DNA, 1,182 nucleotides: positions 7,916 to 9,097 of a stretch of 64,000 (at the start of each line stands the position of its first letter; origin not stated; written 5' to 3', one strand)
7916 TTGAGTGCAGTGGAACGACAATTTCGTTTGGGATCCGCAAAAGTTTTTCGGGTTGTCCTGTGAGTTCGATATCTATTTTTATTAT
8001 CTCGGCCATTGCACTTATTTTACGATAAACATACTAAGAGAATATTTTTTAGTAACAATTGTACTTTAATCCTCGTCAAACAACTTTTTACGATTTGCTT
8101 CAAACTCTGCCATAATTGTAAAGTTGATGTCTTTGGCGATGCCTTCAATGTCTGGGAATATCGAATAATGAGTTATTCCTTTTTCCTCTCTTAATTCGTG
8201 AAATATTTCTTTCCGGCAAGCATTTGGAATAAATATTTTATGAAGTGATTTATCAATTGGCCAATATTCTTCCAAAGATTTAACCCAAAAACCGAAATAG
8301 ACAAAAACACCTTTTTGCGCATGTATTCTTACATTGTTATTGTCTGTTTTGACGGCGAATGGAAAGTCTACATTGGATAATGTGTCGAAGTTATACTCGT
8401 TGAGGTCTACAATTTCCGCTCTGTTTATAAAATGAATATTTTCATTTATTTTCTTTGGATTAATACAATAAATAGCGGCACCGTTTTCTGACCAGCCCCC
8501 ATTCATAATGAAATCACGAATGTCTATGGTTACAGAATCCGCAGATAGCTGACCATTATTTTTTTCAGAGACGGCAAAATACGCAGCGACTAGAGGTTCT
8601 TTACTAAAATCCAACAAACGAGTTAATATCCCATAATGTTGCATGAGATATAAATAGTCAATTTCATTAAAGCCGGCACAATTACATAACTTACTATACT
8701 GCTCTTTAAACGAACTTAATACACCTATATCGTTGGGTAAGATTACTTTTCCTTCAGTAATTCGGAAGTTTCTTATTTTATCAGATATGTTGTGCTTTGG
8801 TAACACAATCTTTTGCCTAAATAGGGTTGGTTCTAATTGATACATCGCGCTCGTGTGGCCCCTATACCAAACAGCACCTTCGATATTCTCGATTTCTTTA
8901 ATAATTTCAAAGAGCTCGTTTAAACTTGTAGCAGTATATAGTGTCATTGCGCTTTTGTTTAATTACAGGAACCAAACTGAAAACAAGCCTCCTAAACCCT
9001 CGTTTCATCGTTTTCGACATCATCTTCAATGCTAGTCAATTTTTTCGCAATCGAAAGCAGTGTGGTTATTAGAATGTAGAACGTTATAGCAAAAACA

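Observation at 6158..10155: Five-gene minus-strand cassette (two membrane proteins, FRG-domain protein, split small ORF, Ser-less patatin fusion): candidate undescribed defence-like system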

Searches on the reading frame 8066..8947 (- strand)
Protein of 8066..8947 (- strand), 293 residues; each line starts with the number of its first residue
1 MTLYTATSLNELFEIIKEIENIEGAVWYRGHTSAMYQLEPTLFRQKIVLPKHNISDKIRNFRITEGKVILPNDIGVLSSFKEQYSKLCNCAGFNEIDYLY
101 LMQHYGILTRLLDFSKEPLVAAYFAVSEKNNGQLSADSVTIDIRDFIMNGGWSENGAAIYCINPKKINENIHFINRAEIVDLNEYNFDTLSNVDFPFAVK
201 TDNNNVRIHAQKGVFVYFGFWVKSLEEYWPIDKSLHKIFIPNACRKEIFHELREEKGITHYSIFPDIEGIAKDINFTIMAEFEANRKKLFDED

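Call 4: search_protein_families(library=pfam, proteins=[window:8066-8947:-], max_evalue=1)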
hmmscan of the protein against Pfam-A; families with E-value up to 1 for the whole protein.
window:8066-8947:- (293 aa): 1 family
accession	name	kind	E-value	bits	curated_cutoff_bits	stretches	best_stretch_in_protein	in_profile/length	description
PF08867.16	FRG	-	5.3e-20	72.6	25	1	26-131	3-91/94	FRG domain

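Call 5: search_protein_families(library=padloc, proteins=[window:8066-8947:-], max_evalue=1)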
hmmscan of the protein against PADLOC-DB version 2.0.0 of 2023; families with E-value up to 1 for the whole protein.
window:8066-8947:- (293 aa): 14 families
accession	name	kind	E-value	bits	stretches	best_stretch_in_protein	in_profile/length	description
PDLC04938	PDC-S15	-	5.5e-42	142.1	1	1-279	40-271/276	-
PDLC04933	PDC-S15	-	3.2e-33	113.4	2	5-142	8-124/286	-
PDLC04936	PDC-S15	-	4.7e-33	112.9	3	166-275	189-293/300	-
PDLC04937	PDC-S15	-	4.8e-31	106.3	1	9-280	20-250/254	-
PDLC04931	PDC-S15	-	2.6e-21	74.6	1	6-284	45-278/282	-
PDLC04930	PDC-S15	-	3.6e-18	63.7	1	3-275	3-276/380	-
PDLC04932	PDC-S15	-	4.7e-17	60.3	2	6-133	24-146/324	-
PDLC04934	PDC-S15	-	2.1e-16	58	1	22-287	57-294/416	-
PDLC04927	PDC-S15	-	5.8e-15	53.1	2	96-135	86-125/422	-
PDLC04940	PDC-S15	-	6.5e-15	53.4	2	19-131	50-158/280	-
PDLC04929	PDC-S15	-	9.6e-13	46.7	2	74-133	70-131/308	-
PDLC04926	PDC-S15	-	1.2e-12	45.5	2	17-129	25-121/300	-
PDLC04935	PDC-S15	-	1.3e-10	38.7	1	93-279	190-369/535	-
PDLC04939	PDC-S15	-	2.8e-10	37.7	2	97-129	80-112/487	-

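Call 6: search_protein_families(library=ncbifam, proteins=[window:8066-8947:-], max_evalue=1)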
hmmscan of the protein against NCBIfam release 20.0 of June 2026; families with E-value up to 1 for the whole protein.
window:8066-8947:- (293 aa): 0 families

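Call 11: find_encoding_contigs(protein=window:8066-8947:-, flank=10000, max_places=10)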
Protein window:8066-8947:- (293 aa): 3 contigs read that carry it; 1 place shown.
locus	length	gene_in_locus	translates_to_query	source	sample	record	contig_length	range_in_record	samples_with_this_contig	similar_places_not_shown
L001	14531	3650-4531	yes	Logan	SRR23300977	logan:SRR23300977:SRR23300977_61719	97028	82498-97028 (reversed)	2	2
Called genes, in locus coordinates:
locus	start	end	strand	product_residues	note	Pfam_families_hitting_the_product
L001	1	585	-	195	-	?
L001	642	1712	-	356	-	PF10672:Methyltrans_SAM, PF05175:MTS (weak), PF01728:FtsJ, PF03602:Cons_hypoth95, PF13649:Methyltransf_25 (weak), PF13847:Methyltransf_31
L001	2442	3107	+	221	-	-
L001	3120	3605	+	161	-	-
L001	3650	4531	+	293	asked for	PF08867:FRG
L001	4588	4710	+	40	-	-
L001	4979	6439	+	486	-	PF01734:Patatin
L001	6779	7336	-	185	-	PF11163:DUF2947 (weak)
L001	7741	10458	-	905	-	PF00690:Cation_ATPase_N, PF00122:E1-E2_ATPase, PF00702:Hydrolase, PF13246:Cation_ATPase, PF00689:Cation_ATPase_C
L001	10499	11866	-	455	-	PF04966:OprB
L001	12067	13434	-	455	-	PF00672:HAMP, PF00512:HisKA, PF02518:HATPase_c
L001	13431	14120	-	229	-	PF00072:Response_reg, PF00486:Trans_reg_C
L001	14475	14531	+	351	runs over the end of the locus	PF23916:TIM-barrel_EndoS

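Call 29: find_homologous_proteins(query=window:8069-8947:-, max_evalue=0.001)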
Query window:8069-8947:- (293 aa): 129 proteins with E <= 0.001 among 1042 candidates; the best 120 are listed.
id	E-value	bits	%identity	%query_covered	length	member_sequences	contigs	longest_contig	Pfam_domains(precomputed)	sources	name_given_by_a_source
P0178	1.3e-196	670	100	100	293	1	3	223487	PF08867.17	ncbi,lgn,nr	ncbi:MAG: FRG domain-containing protein [Flavipsychrobacter sp.]|nr:FRG domain-containing protein [F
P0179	8.2e-112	392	59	99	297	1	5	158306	PF08867.17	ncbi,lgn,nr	ncbi:MAG: FRG domain-containing protein [Chitinophagales bacterium]|nr:FRG domain-containing protein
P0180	3.5e-105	370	57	100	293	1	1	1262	PF08867.17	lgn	-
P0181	2.0e-67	246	42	98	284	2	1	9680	PF08867.17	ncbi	-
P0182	1.3e-66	243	46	94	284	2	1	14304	PF08867.17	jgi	jgi:hypothetical protein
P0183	1.5e-65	240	43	96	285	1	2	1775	PF08867.17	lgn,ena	-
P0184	6.8e-64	234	42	98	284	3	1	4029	PF08867.17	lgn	-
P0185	1.3e-59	220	43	94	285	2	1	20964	PF08867.17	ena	-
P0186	1.9e-58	216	40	99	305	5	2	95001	PF08867.17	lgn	-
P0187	1.8e-56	210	41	94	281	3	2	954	PF08867.17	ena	-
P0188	2.1e-56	210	42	94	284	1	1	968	PF08867.17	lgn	-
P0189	1.6e-55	207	41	90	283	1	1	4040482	PF08867.17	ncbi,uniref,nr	ncbi:FRG domain-containing protein [Zhouia spongiae]|uniref:FRG domain-containing protein n=1 Tax=Zh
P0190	3.0e-55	206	38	98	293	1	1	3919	PF08867.17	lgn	-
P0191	2.6e-53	200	38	99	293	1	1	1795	PF08867.17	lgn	-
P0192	2.9e-53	199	38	89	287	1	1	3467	PF08867.17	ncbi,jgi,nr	ncbi:MAG: FRG domain-containing protein [Chlorobi bacterium]|nr:FRG domain-containing protein [Chlor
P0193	1.2e-51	194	40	94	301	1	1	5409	PF08867.17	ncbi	-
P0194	8.9e-50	188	36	90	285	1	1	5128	PF08867.17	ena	-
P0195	1.4e-49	187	37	94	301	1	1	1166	PF08867.17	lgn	-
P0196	1.7e-49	187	40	85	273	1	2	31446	PF08867.17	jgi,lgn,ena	-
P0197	2.3e-49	187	41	92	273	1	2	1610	PF08867.17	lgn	-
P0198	8.2e-49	185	36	98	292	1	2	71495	PF08867.17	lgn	-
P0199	9.6e-49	185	36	99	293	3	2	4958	PF08867.17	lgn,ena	-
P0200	2.7e-48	183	38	95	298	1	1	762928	PF08867.17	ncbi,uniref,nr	ncbi:FRG domain-containing protein [Desertivirga xinjiangensis]|uniref:FRG domain-containing protein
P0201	1.1e-47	181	40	89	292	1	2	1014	PF08867.17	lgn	-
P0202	1.5e-47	181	37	90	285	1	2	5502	PF08867.17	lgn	-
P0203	1.1e-46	178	37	90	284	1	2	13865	PF08867.17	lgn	-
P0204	1.9e-46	177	37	99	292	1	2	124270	PF08867.17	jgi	jgi:hypothetical protein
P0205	4.2e-46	176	37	94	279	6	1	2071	PF08867.17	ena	-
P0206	8.3e-46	175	35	97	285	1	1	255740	PF08867.17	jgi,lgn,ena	-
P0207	3.9e-45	173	39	89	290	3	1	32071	PF08867.17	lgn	-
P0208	7.4e-45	172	40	92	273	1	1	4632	PF08867.17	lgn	-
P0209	2.4e-44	170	39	88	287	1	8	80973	PF08867.17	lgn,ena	-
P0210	6.8e-44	169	41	76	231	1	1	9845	PF08867.17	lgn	-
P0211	4.4e-41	159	36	91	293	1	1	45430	PF08867.17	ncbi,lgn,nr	ncbi:MAG: FRG domain-containing protein [Crocinitomix sp.]|nr:FRG domain-containing protein [Crocini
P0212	1.2e-39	155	36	84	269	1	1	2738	PF08867.17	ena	-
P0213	4.1e-33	133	33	96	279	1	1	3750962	PF08867.17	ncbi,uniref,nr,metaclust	ncbi:FRG domain-containing protein [Photobacterium sp. J15]|uniref:FRG domain-containing protein n=1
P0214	1.9e-32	131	32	99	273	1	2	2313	PF08867.17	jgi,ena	-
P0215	3.6e-18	84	29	91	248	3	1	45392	PF08867.17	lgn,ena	-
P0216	1.7e-17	82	28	92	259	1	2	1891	PF08867.17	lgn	-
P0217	4.1e-16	77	29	91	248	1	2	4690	PF08867.17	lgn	-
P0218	1.4e-15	76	30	91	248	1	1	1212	PF08867.17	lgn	-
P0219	2.4e-15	75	29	91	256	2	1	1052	PF08867.17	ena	-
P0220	8.3e-15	73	28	94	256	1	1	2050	PF08867.17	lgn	-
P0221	1.6e-14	72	29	92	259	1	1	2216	PF08867.17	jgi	jgi:hypothetical protein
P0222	6.7e-14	70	27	97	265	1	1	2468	PF08867.17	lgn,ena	-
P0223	7.0e-14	70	28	91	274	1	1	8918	PF08867.17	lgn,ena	-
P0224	9.1e-14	70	30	90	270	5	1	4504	PF08867.17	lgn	-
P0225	9.2e-14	70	29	91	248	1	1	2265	PF08867.17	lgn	-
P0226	2.2e-13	69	27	97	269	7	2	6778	PF08867.17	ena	-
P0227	3.0e-13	68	31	85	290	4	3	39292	PF08867.17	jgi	-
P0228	3.3e-13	68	27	91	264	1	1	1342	PF08867.17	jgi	jgi:hypothetical protein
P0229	5.9e-13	67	31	89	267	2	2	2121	PF08867.17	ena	-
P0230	2.3e-12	65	30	85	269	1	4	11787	PF08867.17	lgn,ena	-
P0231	4.3e-12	64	27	87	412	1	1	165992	PF08867.17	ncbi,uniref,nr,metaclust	ncbi:FRG domain protein [Clostridium ragsdalei P11]|uniref:FRG domain protein n=1 Tax=Clostridium ra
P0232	6.4e-12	64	30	91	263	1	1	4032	PF08867.17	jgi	jgi:hypothetical protein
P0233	8.0e-12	63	26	96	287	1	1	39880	PF08867.17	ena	-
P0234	8.1e-12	63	27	72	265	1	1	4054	PF08867.17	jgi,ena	-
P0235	1.8e-11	62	27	91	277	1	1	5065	PF08867.17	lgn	-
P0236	2.2e-11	62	25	91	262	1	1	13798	PF08867.17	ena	-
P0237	4.7e-11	61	27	85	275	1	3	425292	PF08867.17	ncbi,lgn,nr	ncbi:MAG: hypothetical protein BroJett005_21890 [Ignavibacteriota bacterium]|nr:MAG: hypothetical pr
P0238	6.4e-11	60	28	89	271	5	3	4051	PF08867.17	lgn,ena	-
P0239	7.3e-11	60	28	91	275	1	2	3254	PF08867.17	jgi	jgi:hypothetical protein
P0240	9.8e-11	60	27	93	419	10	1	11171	PF08867.17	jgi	jgi:hypothetical protein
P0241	3.0e-10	58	28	89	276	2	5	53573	PF08867.17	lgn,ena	-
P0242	5.2e-10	57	25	92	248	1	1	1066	PF08867.17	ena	-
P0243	9.6e-10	57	27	90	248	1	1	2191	PF08867.17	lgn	-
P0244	2.5e-9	55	27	88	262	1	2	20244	PF08867.17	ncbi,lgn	-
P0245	2.8e-9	55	29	85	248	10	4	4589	PF08867.17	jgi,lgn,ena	-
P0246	2.8e-9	55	27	93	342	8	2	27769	PF08867.17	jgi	jgi:FRG domain-containing protein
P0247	4.2e-9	54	27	89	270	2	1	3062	PF08867.17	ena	-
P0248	7.5e-9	54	31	43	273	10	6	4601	PF08867.17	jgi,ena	-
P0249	1.3e-8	53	29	85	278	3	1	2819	PF08867.17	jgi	jgi:hypothetical protein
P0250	1.6e-8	53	25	93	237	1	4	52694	PF08867.17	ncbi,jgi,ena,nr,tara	ncbi:MAG TPA: hypothetical protein DHV36_22210 [Desulfobacteraceae bacterium]|nr:hypothetical protei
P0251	3.4e-8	51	28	89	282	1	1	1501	PF08867.17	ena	-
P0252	3.7e-8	51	30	67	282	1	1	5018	PF08867.17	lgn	-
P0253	4.1e-8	51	26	86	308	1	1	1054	PF08867.17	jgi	jgi:hypothetical protein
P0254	4.8e-8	51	29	93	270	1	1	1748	PF08867.17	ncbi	-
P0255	5.2e-8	51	25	93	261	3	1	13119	PF08867.17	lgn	-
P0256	7.5e-8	50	27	86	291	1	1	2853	PF08867.17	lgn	-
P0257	1.2e-7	50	26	91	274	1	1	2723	PF08867.17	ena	-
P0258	1.2e-7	50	28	64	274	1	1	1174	PF08867.17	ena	-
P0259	1.3e-7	50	26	93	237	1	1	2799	PF08867.17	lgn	-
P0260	1.9e-7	49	26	86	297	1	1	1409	PF08867.17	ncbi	-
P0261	3.0e-7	48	26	91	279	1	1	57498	PF08867.17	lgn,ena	-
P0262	3.3e-7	48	29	84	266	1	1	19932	PF08867.17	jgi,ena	-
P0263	3.4e-7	48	24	93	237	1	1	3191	PF08867.17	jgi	jgi:hypothetical protein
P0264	3.8e-7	48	24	93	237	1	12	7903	PF08867.17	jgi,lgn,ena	jgi:hypothetical protein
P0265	4.8e-7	48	27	85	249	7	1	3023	PF08867.17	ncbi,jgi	jgi:hypothetical protein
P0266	5.0e-7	48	28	86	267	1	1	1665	PF08867.17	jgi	jgi:hypothetical protein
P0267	7.2e-7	47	28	61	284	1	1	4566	PF08867.17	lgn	-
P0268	7.8e-7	47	27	85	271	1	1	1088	PF08867.17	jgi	jgi:hypothetical protein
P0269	9.0e-7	47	28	66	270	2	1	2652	PF08867.17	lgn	-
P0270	1.6e-6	46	28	87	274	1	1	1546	PF08867.17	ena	-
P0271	2.3e-6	45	24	86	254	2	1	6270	PF08867.17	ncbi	ncbi:MAG: FRG domain-containing protein [Thermomicrobiaceae bacterium]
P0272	2.5e-6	45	24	93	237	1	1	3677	PF08867.17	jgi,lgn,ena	-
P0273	2.9e-6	45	26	88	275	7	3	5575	PF08867.17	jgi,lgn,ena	jgi:hypothetical protein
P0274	4.7e-6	44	26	90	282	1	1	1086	PF08867.17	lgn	-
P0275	9.6e-6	43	25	92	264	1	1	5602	PF08867.17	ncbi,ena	-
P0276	1.3e-5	43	25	86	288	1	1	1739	PF08867.17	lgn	-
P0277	1.3e-5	43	25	86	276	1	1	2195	PF08867.17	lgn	-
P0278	1.8e-5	43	27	85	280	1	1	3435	PF08867.17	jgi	jgi:hypothetical protein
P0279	1.9e-5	42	25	86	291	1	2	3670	PF08867.17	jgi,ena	-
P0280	2.3e-5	42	26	85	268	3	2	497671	PF08867.17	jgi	jgi:FRG domain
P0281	2.4e-5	42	25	61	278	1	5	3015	PF08867.17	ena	-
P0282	2.5e-5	42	29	46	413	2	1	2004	PF08867.17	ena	-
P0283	3.1e-5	42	27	84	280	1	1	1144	PF08867.17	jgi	jgi:hypothetical protein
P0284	3.6e-5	42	27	72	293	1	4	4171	PF08867.17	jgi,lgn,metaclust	metaclust:\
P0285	5.0e-5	41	28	85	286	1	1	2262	PF08867.17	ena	-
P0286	5.4e-5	41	30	61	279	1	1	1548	PF08867.17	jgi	jgi:FRG domain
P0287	6.1e-5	41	26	86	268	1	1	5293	PF08867.17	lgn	-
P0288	6.8e-5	41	26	86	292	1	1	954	PF08867.17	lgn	-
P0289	7.2e-5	41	25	91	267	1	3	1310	PF08867.17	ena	-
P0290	9.3e-5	40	27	93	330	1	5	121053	PF08867.17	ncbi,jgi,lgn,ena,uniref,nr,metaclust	ncbi:MAG: hypothetical protein BGO21_25835 [Dyadobacter sp. 50-39]|uniref:FRG domain-containing prot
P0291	1.1e-4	40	28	61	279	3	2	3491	PF08867.17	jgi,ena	-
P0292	1.1e-4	40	27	85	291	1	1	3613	PF08867.17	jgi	-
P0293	1.2e-4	40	34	34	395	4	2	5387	PF08867.17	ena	-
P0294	1.2e-4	40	27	94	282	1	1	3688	PF08867.17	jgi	jgi:hypothetical protein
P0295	1.6e-4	39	56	14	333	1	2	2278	PF08867.17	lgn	-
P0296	2.1e-4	39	33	34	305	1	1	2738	PF08867.17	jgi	-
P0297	2.4e-4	39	28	77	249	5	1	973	PF08867.17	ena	-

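Call 31: find_encoding_contigs(protein=P0179, flank=8000, max_places=2)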
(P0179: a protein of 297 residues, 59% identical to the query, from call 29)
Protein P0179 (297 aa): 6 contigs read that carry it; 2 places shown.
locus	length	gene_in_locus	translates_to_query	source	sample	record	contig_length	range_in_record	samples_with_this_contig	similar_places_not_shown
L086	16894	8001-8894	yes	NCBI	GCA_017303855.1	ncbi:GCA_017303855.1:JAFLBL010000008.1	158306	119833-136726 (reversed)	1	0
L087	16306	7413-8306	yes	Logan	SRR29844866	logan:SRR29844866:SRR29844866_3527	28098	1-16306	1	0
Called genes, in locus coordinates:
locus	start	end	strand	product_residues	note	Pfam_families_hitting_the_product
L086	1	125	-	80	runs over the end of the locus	-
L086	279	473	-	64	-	-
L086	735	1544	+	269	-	PF09407:AbiEi_1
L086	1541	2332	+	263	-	PF08843:AbiEii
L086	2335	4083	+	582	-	PF01420:Methylase_S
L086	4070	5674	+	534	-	PF02463:SMC_N, PF13304:AAA_21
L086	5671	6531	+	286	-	-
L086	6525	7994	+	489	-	PF12161:HsdM_N, PF02384:N6_Mtase, PF01170:UPF0020, PF07669:Eco57I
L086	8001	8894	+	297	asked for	PF08867:FRG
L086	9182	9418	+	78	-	PF01541:GIY-YIG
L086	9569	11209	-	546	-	PF00150:Cellulase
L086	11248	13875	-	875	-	PF07944:Beta-AFase-like_GH127_cat, PF20736:Glyco_hydro127M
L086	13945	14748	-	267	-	PF03935:SKN1_KRE6_Sbg1, PF00722:Glyco_hydro_16, PF26113:GH16_XgeA, PF03935:SKN1_KRE6_Sbg1 (weak)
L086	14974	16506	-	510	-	PF12741:SusD-like, PF12771:SusD-like_2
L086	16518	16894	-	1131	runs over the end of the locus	PF07660:STN, PF13620:CarboxypepD_reg, PF13715:CarbopepD_reg_2, PF07715:Plug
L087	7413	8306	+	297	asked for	PF08867:FRG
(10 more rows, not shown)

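Call 32: find_encoding_contigs(protein=P0186, flank=8000, max_places=1)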
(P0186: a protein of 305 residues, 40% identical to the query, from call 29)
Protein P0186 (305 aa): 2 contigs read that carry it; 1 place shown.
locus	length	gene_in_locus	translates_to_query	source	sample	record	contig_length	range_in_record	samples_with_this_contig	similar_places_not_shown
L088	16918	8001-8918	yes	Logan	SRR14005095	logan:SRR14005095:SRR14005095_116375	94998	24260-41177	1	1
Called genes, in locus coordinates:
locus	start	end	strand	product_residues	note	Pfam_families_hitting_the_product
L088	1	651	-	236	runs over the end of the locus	PF14460:Prok-E2_D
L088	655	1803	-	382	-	-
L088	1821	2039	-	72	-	PF14454:Prok_Ub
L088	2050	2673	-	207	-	PF19556:PRTRC_E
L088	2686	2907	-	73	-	-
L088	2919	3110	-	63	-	-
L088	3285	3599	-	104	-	-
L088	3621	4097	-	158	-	-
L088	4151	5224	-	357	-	PF06067:DUF932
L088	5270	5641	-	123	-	PF00436:SSB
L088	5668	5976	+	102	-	-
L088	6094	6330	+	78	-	-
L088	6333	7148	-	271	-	PF02586:SRAP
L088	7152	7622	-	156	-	-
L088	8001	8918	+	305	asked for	PF08867:FRG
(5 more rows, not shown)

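Call 33: find_encoding_contigs(protein=P0189, flank=8000, max_places=1)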
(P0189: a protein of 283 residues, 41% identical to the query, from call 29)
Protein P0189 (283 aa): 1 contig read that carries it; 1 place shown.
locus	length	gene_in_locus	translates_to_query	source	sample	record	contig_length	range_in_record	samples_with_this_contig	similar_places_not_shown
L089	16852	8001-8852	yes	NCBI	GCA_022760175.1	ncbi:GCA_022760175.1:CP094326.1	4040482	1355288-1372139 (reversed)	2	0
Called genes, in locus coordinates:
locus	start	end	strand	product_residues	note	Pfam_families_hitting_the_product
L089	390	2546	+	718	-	PF02897:Peptidase_S9_N, PF00326:Peptidase_S9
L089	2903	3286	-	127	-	-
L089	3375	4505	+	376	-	PF02899:Phage_int_SAM_1 (weak), PF13495:Phage_int_SAM_4, PF00589:Phage_integrase, PF22823:MrpR_C_cat (weak)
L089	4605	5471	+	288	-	PF01844:HNH, PF14279:HNH_5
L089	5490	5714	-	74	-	PF13560:HTH_31 (weak), PF12844:HTH_19, PF01381:HTH_3, PF13443:HTH_26 (weak)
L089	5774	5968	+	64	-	PF08845:SymE_toxin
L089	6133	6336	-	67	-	-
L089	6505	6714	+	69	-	PF07022:Phage_CI_repr (weak), PF01381:HTH_3, PF13443:HTH_26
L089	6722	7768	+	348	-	-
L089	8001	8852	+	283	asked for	PF08867:FRG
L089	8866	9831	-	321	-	PF01548:DEDD_Tnp_IS110, PF02371:Transposase_20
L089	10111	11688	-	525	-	PF05598:DUF772, PF01609:DDE_Tnp_1, PF13751:DDE_Tnp_1_6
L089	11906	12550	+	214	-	-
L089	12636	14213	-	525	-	PF05598:DUF772, PF01609:DDE_Tnp_1, PF13751:DDE_Tnp_1_6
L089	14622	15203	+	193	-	PF13021:DUF3885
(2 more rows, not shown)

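Call 66: search_protein_families(library=phrogs, proteins=[window:8066-8947:-], max_evalue=0.01)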
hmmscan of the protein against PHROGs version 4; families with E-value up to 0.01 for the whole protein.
window:8066-8947:- (293 aa): 2 families
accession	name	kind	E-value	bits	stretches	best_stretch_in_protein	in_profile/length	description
phrog_4962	-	unknown function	3.6e-34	119.4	1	1-277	169-453/467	-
phrog_24967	-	unknown function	6.4e-06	26.6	1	94-133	93-132/385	-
